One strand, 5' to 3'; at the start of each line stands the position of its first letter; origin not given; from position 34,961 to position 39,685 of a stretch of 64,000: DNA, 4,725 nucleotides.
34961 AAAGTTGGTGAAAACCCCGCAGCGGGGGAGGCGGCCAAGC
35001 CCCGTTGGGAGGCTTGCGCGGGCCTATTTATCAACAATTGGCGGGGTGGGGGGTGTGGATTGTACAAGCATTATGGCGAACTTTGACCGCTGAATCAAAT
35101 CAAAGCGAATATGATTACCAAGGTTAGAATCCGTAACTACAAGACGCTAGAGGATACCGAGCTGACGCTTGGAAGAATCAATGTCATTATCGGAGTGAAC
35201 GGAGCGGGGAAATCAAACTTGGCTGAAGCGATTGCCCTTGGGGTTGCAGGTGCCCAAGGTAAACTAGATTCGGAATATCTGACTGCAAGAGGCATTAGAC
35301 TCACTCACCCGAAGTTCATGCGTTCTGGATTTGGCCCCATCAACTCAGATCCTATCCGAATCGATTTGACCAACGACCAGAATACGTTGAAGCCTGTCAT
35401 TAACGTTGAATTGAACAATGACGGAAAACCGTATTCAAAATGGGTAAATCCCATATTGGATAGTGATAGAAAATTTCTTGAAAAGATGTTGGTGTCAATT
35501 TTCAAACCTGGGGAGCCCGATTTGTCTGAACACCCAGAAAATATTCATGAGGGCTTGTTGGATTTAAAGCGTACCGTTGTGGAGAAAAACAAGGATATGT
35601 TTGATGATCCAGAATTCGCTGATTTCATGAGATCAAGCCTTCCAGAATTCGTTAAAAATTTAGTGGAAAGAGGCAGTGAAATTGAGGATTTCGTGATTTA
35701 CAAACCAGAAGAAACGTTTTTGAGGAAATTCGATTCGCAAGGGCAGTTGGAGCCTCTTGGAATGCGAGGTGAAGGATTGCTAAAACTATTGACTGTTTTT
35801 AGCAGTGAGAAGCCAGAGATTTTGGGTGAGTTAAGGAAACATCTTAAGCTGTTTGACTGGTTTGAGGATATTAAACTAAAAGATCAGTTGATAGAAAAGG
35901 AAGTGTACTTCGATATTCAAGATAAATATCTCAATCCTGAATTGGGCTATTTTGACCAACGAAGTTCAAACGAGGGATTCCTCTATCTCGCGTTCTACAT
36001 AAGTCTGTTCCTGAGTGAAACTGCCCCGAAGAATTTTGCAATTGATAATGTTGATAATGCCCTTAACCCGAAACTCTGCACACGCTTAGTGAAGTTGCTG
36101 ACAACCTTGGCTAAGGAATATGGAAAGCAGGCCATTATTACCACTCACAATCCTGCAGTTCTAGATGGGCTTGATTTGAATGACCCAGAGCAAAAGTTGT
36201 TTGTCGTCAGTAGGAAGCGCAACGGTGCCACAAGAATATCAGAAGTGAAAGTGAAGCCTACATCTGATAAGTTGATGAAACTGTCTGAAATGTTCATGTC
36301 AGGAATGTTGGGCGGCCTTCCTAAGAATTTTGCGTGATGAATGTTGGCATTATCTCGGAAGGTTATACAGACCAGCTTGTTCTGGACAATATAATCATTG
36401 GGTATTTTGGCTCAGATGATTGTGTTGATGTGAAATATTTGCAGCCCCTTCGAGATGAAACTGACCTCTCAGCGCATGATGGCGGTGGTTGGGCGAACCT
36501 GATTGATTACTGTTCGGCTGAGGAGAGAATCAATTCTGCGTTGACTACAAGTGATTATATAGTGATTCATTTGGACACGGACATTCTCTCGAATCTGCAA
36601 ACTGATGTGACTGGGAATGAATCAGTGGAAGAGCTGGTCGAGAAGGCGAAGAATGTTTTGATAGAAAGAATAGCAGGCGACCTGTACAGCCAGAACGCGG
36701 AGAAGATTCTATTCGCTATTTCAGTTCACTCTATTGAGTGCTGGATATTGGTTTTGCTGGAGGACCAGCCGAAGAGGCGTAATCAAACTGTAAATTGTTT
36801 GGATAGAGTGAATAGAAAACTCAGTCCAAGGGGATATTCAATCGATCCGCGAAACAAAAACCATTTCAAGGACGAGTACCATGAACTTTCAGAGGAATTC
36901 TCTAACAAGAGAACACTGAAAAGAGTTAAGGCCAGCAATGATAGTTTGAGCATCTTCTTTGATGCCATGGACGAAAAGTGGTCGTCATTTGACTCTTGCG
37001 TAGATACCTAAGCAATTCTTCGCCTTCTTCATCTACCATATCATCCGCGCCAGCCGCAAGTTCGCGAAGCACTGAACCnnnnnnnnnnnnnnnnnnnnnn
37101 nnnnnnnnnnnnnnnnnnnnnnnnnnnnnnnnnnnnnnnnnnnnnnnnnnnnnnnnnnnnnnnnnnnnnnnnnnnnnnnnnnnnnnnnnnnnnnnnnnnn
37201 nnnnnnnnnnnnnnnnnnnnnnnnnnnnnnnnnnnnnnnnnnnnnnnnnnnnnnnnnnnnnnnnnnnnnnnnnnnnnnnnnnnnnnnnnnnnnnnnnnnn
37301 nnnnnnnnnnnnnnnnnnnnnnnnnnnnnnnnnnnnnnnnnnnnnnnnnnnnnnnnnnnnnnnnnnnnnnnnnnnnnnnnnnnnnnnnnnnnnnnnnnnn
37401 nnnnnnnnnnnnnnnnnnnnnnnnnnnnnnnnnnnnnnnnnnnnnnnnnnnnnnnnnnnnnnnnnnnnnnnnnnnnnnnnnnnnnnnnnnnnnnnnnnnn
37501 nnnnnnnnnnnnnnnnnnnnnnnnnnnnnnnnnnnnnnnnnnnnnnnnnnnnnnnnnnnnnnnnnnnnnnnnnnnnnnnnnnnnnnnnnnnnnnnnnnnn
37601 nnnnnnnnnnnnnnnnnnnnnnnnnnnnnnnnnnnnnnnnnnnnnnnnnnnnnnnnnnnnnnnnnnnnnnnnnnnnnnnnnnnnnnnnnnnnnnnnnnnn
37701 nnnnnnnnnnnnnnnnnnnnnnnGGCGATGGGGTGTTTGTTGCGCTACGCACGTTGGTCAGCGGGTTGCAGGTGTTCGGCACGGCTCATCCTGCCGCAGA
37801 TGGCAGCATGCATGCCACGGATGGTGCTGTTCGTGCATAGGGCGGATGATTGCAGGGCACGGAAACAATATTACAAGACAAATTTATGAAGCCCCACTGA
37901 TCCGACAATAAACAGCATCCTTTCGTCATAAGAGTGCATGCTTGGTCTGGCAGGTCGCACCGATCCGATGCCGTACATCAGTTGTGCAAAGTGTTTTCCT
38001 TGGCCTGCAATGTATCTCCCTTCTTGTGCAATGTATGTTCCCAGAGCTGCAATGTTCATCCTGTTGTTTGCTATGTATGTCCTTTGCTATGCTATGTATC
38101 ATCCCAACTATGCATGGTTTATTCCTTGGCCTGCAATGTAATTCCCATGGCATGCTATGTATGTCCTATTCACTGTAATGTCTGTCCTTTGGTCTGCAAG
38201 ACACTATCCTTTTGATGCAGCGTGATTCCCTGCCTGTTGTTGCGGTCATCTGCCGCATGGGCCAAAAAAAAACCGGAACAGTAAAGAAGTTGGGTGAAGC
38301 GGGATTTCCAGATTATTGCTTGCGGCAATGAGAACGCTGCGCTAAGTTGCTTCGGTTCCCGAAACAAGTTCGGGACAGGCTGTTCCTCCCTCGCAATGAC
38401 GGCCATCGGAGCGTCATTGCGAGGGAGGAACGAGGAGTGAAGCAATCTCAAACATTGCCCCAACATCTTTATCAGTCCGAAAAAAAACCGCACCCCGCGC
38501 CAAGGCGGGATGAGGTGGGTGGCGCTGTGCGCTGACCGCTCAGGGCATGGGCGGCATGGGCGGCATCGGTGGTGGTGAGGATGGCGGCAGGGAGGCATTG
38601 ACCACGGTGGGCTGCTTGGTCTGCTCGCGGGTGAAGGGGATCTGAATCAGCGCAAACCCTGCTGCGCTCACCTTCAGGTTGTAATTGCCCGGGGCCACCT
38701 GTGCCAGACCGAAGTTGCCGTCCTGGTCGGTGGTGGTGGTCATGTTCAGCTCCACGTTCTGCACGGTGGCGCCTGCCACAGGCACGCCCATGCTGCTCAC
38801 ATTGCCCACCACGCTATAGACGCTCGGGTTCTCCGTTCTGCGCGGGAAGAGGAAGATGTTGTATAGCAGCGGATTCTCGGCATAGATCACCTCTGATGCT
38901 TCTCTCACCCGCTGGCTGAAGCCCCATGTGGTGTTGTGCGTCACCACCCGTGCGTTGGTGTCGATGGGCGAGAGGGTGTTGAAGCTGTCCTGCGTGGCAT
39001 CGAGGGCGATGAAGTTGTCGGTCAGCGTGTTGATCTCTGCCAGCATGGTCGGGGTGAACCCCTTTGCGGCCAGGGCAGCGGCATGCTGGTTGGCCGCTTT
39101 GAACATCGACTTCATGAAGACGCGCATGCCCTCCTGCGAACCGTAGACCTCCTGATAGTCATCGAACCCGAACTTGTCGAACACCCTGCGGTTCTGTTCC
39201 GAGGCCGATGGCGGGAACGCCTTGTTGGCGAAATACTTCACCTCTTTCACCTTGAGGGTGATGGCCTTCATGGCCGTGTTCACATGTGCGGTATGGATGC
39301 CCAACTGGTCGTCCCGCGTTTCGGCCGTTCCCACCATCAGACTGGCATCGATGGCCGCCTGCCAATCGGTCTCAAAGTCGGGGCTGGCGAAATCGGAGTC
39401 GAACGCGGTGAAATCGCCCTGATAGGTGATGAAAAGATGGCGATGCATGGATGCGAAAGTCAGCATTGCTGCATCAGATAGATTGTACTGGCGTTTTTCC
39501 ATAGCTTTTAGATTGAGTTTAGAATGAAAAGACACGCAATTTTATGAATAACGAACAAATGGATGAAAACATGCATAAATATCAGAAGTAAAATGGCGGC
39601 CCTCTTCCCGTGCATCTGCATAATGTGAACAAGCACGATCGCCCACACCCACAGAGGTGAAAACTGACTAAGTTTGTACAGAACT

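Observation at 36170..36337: Walker B catalytic glutamate replaced by asparagine in the island ATPase (…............…)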

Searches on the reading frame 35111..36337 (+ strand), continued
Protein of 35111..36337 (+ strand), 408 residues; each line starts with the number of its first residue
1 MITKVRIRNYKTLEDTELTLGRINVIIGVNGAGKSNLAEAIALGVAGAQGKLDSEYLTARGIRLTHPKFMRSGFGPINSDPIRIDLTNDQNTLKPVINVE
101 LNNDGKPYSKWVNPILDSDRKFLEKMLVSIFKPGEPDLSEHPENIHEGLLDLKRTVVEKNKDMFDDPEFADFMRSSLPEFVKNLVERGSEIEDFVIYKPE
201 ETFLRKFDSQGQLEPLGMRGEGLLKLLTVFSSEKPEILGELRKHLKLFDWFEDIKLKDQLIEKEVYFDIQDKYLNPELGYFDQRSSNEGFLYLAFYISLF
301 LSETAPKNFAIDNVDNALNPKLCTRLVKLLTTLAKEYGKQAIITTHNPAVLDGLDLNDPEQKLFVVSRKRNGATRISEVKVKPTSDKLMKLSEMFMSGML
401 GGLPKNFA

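Call 61: get_annotated_region(hit=H4, flank=3500)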
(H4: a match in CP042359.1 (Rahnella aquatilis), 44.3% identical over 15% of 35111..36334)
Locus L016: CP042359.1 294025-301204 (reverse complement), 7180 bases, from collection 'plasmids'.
description: Rahnella aquatilis strain H145 plasmid unnamed2, complete sequence
organism: Rahnella aquatilis (NCBI taxid 34038)
taxonomy: Bacteria; Pseudomonadota; Gammaproteobacteria; Enterobacterales; Yersiniaceae; Rahnella; Rahnella aquatilis
host: -; source: hyacinth,plant,hyacinth bulb, basal plate; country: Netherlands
typing (MOB-suite, as given by PLSDB): non-mobilizable; replicon rep_cluster_865; mating-pair formation MPF_F
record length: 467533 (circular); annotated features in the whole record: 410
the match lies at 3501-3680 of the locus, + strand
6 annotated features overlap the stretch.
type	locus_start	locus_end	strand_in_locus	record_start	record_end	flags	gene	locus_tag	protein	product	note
CDS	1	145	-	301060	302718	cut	-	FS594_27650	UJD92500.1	ABC transporter ATP-binding protein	-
CDS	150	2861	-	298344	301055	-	-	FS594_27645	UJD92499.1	DUF4135 domain-containing protein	-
CDS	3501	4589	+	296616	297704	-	-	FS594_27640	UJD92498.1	AAA family ATPase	-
CDS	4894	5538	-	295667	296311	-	-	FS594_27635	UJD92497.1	serine recombinase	-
CDS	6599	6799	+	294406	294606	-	-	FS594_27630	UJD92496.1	hypothetical protein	-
CDS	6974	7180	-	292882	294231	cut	-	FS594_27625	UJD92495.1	c-type cytochrome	-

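Call 75: search_protein_families(library=pfam, proteins=[window:35111-36334:+, P0012, P0093], max_evalue=10)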
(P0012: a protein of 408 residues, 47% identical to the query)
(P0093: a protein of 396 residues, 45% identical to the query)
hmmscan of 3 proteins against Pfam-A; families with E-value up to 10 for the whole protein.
window:35111-36334:+ (408 aa): 10 families
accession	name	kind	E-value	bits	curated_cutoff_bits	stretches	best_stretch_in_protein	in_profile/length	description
PF13304.12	AAA_21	-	1.8e-16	61.5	27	1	23-352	1-304/304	AAA domain, putative AbiEii toxin, Type IV TA system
PF13175.12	AAA_15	-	3.3e-15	57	32.1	2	1-43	1-45/374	AAA ATPase domain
PF13476.12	AAA_23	-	1e-12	49.6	27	1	4-263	1-175/201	AAA domain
PF02463.25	SMC_N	-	9e-12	45.3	40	2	1-46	1-51/220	RecF/RecN/SMC N terminal domain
PF00005.33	ABC_tran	-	0.00019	22.5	25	1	17-65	7-52/137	ABC transporter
PF13166.12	AAA_13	-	0.00047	19.4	36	1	10-44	5-39/713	AAA domain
PF13555.12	AAA_29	-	0.026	14.7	27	1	3-42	2-43/61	P-loop containing region of AAA domain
PF13514.12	AAA_27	-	0.061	13.3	22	1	2-42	3-47/206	AAA domain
PF05729.18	NACHT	-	0.21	11.8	26.7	1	24-51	3-30/167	NACHT domain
PF00380.25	Ribosomal_S9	-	0.23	12.4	22.5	1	20-53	49-82/121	Ribosomal protein S9/S16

P0012 (408 aa): 11 families
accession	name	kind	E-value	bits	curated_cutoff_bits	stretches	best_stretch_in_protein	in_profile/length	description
PF13304.12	AAA_21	-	5.6e-21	76.3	27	1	23-351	1-304/304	AAA domain, putative AbiEii toxin, Type IV TA system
PF13175.12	AAA_15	-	3.1e-17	63.7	32.1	2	1-250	1-204/374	AAA ATPase domain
PF02463.25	SMC_N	-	1.1e-13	51.6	40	2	1-44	1-47/220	RecF/RecN/SMC N terminal domain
PF13476.12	AAA_23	-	4.7e-10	40.9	27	1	5-233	2-155/201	AAA domain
PF00005.33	ABC_tran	-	8.9e-05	23.5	25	1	15-52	5-42/137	ABC transporter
PF13555.12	AAA_29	-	0.0074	16.5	27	1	7-42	6-43/61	P-loop containing region of AAA domain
PF00004.35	AAA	-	0.013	16.3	21.2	1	25-64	2-34/131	ATPase family associated with various cellular activities (AAA)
PF07728.20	AAA_5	-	0.015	15.8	22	1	25-42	3-20/139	AAA domain (dynein-related subfamily)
PF13481.12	AAA_25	-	0.025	14.6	27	1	11-56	23-63/195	AAA domain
PF11398.14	DUF2813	-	0.042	13.6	21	1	3-42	4-43/372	Protein of unknown function (DUF2813)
PF13250.11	DUF4041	-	0.29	11.5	27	1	116-144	12-40/56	Domain of unknown function (DUF4041)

P0093 (396 aa): 12 families
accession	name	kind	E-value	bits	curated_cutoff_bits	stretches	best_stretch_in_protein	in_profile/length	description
PF13304.12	AAA_21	-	1.2e-19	72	27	2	281-341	244-304/304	AAA domain, putative AbiEii toxin, Type IV TA system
PF13175.12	AAA_15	-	4.9e-17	63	32.1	2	1-43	1-45/374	AAA ATPase domain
PF02463.25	SMC_N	-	2.4e-11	43.9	40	2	1-51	1-55/220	RecF/RecN/SMC N terminal domain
PF13476.12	AAA_23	-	2.6e-08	35.2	27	1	5-65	2-56/201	AAA domain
PF11398.14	DUF2813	-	7.8e-07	29.2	21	1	2-44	3-45/372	Protein of unknown function (DUF2813)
PF00005.33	ABC_tran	-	0.0014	19.7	25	1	16-44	6-34/137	ABC transporter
PF13555.12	AAA_29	-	0.0099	16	27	1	10-42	9-43/61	P-loop containing region of AAA domain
PF03193.22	RsgA_GTPase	-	0.038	14.3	30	1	7-43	91-128/174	RsgA GTPase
PF05729.18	NACHT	-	0.048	13.9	26.7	1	22-48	1-27/167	NACHT domain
PF13401.12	AAA_22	-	0.17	12.6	27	0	25-42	9-26/130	AAA domain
PF20692.3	cpSF2-GREB1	-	0.19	10.7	26.2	1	210-272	297-360/716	Circularly permuted SF2 helicase found in GREB1 proteins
PF13166.12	AAA_13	-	0.42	9.7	36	1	17-43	12-38/713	AAA domain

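Call 82: find_related_loci(query=A1, collection=viral_contigs, flank=4000)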
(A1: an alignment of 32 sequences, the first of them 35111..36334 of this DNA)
Query A1 (408 aa) in viral_contigs; peptide patterns used: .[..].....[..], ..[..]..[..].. (x = any residue, [..] = any of these).
600 stretches matched a pattern (row limit reached: there are more); 8 encode a relative of the query (tblastn E <= 1e-3); 8 distinct loci.
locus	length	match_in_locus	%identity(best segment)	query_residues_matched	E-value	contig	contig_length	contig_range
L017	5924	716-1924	44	1-407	8e-97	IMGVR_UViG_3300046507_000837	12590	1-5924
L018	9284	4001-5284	38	1-407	9e-80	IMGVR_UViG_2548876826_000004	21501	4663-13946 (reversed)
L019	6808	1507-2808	39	1-407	4e-79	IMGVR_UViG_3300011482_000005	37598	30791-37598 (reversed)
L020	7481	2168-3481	39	1-407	2e-77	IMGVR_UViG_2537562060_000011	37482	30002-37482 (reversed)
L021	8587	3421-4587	37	9-407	2e-74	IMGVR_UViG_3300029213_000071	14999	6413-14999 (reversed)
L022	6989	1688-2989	36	1-407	4e-73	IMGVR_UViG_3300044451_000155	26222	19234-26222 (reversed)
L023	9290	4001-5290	35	1-407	2e-70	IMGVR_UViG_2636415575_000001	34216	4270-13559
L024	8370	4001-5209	35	1-407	3e-70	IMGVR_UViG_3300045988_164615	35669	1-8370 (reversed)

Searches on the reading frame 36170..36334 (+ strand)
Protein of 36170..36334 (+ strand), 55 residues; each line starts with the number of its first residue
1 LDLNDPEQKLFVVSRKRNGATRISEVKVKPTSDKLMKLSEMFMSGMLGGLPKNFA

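Call 75: search_protein_families(library=pfam, proteins=[window:36170-36334:+], max_evalue=10)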
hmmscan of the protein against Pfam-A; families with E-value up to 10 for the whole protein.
seq(55 aa): 0 families

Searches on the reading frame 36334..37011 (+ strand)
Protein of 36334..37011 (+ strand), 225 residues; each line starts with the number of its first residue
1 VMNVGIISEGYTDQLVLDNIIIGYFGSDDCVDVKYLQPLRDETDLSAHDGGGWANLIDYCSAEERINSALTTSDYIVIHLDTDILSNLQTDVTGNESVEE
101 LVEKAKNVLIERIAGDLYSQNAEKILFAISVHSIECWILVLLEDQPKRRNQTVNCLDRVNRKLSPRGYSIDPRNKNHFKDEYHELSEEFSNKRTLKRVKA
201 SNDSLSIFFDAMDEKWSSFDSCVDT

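Call 3: search_protein_families(library=pfam, proteins=[window:36334-37011:+], max_evalue=0.1)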
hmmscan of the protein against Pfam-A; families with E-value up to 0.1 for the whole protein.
window:36334-37011:+ (225 aa): 1 family
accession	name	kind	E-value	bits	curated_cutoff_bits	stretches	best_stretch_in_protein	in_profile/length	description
PF13707.11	RloB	-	5.2e-05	23.9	31.5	1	55-181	47-152/195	RloB-like protein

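Call 4: search_protein_families(library=padloc, proteins=[window:36334-37011:+], max_evalue=0.1)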
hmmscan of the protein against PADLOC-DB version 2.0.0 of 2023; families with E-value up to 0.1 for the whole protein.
window:36334-37011:+ (225 aa): 5 families
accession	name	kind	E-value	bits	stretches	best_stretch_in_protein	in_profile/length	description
PDLC04573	PDC-M31B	-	9.5e-13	46.5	1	1-85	1-85/241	-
PDLC04571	PDC-M31B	-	4e-12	44.4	1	2-188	4-204/233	-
PDLC04572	PDC-M31B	-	0.00042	18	1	3-105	6-107/181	-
PDLC04188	HEC-01B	-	0.0012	16.7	1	1-143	12-144/230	-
PDLC04190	HEC-01B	-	0.029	12.6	1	1-139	1-128/168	-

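Call 5: search_protein_families(library=ncbifam, proteins=[window:36334-37011:+], max_evalue=0.1)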
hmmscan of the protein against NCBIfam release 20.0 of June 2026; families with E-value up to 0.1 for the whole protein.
window:36334-37011:+ (225 aa): 0 families

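Call 29: find_homologous_proteins(query=window:36334-37008:+, max_evalue=0.001)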
Query window:36334-37008:+ (225 aa): 12 proteins with E <= 0.001 among 144 candidates.
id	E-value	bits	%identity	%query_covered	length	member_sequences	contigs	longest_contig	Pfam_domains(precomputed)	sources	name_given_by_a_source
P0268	2.5e-145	499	100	100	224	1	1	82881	-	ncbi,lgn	-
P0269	3.1e-127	440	84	100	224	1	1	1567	-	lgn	-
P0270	7.0e-42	161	41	92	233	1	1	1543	-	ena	-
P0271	5.1e-41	159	42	94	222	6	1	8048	-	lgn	-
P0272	3.3e-38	149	39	95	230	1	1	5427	-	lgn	-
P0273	5.3e-33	132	35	95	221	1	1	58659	-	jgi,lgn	jgi:hypothetical protein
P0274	2.9e-30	123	36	98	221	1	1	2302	-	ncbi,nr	ncbi:MAG: phage tail protein [Armatimonadota bacterium]|nr:phage tail protein [Armatimonadota bacter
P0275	2.0e-24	104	34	93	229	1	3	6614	-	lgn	-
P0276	4.0e-24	103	37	95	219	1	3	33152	-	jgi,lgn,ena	-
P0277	1.4e-22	98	29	95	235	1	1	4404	-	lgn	-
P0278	5.6e-20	90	36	72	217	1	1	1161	-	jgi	jgi:hypothetical protein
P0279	3.7e-6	45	23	96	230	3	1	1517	-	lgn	-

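Call 32: search_protein_families(library=pfam, alignment_id=A2, max_evalue=0.1)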
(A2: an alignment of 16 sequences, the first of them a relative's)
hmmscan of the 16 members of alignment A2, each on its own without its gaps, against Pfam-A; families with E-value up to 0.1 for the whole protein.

A. member 1, P0268 (224 aa): 1 family
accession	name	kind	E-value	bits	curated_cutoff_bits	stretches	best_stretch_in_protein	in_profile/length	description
PF13707.11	RloB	-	5.1e-05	24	31.5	1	54-180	47-152/195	RloB-like protein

B. families by the number of members that match (of 16 scanned): 11 families
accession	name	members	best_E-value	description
PF13707.11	RloB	11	4.6e-05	RloB-like protein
PF14103.11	DUF4276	7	5.5e-06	Domain of unknown function (DUF4276)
PF20469.4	OLD-like_TOPRIM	3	0.0062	Overcoming lysogenization defect protein-like, TOPRIM domain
PF02885.22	Glycos_trans_3N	1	0.005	Glycosyl transferase family, helical bundle domain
PF03962.21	Mnd1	1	0.0064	Mnd1 HTH domain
PF07600.16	DUF1564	1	0.016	Protein of unknown function (DUF1564)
PF10879.14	DUF2674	1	0.032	Protein of unknown function (DUF2674)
PF17514.7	DUF5442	1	0.045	Family of unknown function (DUF5442)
PF11536.14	DUF3226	1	0.055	Protein of unknown function (DUF3226)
PF07852.16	DUF1642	1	0.062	Protein of unknown function (DUF1642)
PF25135.1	DUF7822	1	0.072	Domain of unknown function (DUF7822)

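Call 47: predict_structure(alignment_id=A3)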
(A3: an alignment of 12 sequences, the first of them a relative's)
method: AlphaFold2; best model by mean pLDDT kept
length: 224 residues; sequences in the alignment: 12
mean_pLDDT: 83.9   pTM: 0.85
mean pLDDT of the five models: 83.9, 83.7, 82.2, 80.4, 77.5
residues with pLDDT >= 90: 104; 70-90: 92; 50-70: 13; < 50: 15
segments of 3 or more residues with pLDDT < 50: 39-49, 222-224
pLDDT, mean of each block of 10 residues (from residue 1): 90 93 86 73 44 86 90 94 81 86 93 88 95 92 84 85 79 67 91 91 95 78 47
secondary structure, 60 per line:
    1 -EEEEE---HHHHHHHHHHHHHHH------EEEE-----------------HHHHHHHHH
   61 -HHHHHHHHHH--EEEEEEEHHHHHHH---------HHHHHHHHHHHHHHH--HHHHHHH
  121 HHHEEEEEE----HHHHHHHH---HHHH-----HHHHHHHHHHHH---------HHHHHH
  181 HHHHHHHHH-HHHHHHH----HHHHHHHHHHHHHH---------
elements in order: E2-6 H10-24 E31-34 H52-60 H62-71 E74-80 H81-87 H97-111 H114-123 E124-129 H134-141 H145-148 H154-165 H175-189 H191-197 H202-215

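Call 51: fold_search(model_id=the predicted structure, library=pdb)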
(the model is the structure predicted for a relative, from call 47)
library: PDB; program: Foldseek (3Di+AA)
matches with E <= 10: 774; with E <= 0.001: 0
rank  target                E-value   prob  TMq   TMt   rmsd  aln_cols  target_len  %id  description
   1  5f4b_A                1.6e-02  0.72  0.27  0.31  10.5       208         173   12  Structure of B. abortus WrbA-related protein A (WrpA) (released 2016-03-09)
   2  6u45_B                3.2e-02  0.44  0.25  0.11  15.0       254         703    9  Crystal structure of Methanoperedens nitroreducens elongation factor 2 bound to GMPPCP and magnesium (released 2020-03-18)
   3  8hgq                  5.4e-02  0.51  0.24  0.29  13.9       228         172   14  The apo-flavodoxin dimer from Synechococcus elongatus PCC 7942 (released 2022-12-14)
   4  8hgr                  1.1e-01  0.33  0.24  0.28  13.3       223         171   14  The apo-flavodoxin monomer from Synechococcus elongatus PCC 7942 (released 2022-12-14)
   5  5gn2_A                1.2e-01  0.57  0.29  0.25   9.7       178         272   12  Crystal structure of Uracil DNA glycosylase (BdiUNG) from Bradyrhizobium diazoefficiens (released 2017-05-03)
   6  1ofv                  1.2e-01  0.23  0.22  0.26  12.9       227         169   15  FLAVODOXIN FROM ANACYSTIS NIDULANS: REFINEMENT OF TWO FORMS OF THE OXIDIZED PROTEIN (released 1994-01-31)
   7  7e16_A                1.4e-01  0.47  0.30  0.32  13.3       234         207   15  crystal structure of GDSL esterase from Geobacillus thermodenitrificans (released 2021-04-14)
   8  2zwi_B                1.4e-01  0.23  0.21  0.15  13.2       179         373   13  Crystal structure of alpha/beta-Galactoside alpha-2,3-Sialyltransferase from a Luminous Marine Bacterium, <I>Photobact (released 2009-06-09)
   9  7ff4_C                1.5e-01  0.18  0.22  0.19  18.5       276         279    8  The crystal structure of Clostridium cellulolyticum LacI family transcriptional regulator Ccel_1438 (released 2022-07-27)
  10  6p74                  2.1e-01  0.51  0.29  0.15  11.3       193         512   14  OLD nuclease from Thermus Scotoductus (released 2020-01-29)
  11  6z6m_CB               2.1e-01  0.20  0.23  0.09  18.1       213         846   15  Cryo-EM structure of human 80S ribosomes bound to EBP1, eEF2 and SERBP1 (released 2020-07-29)
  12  3hly_A                2.2e-01  0.14  0.18  0.24  13.9       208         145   13  Crystal Structure of the Flavodoxin-like domain from Synechococcus sp Q5MZP6_SYNP6 protein. Northeast Structural Genom (released 2009-06-09)
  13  3zd8_A                2.2e-01  0.08  0.16  0.15  15.8       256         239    9  Potassium bound structure of E. coli ExoIX in P1 (released 2013-07-10)
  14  7old_C                2.6e-01  0.30  0.26  0.10  10.7       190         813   11  Thermophilic eukaryotic 80S ribosome at pe/E (TI)-POST state (released 2022-01-26)
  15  3fvw_B                2.7e-01  0.21  0.27  0.31  13.8       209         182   14  Crystal structure of the Q8DWD8_STRMU protein from Streptococcus mutans. Northeast Structural Genomics Consortium targ (released 2009-02-10)
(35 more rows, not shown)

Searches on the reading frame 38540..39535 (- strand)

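Call 3: search_protein_families(library=pfam, proteins=[window:38540-39535:-], max_evalue=0.1)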
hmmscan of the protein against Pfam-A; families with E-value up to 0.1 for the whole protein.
window:38540-39535:- (331 aa): 8 families
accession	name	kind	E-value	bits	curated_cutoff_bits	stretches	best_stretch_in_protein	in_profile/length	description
PF13620.12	CarboxypepD_reg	-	2.1e-12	47.6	32.3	1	244-316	4-81/82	Carboxypeptidase regulatory-like domain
PF13715.12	CarbopepD_reg_2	-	3.3e-10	40.3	32.2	1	244-308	3-69/88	CarboxypepD_reg-like domain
PF14686.12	fn3_3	-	0.00031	20.9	24.4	1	255-295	15-57/75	Polysaccharide lyase family 4, domain II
PF17210.9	SdrD_B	-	0.0013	19.4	29.7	1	259-291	34-66/112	SdrD B-like domain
PF09430.16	EMC7_beta-sandw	-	0.0059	17.2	26.6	1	258-296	14-52/122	ER membrane protein complex subunit 7, beta-sandwich domain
PF22904.2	NOMO1-like_2nd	-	0.022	15.3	27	1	240-301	4-72/90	BOS complex subunit NOMO1-like, second beta sandwich domain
PF20598.4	DUF6795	-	0.026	15.2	27.4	1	242-281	1-47/103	Domain of unknown function (DUF6795)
PF17802.7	SpaA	-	0.073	13.7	23.1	0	263-288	32-57/91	Prealbumin-like fold domain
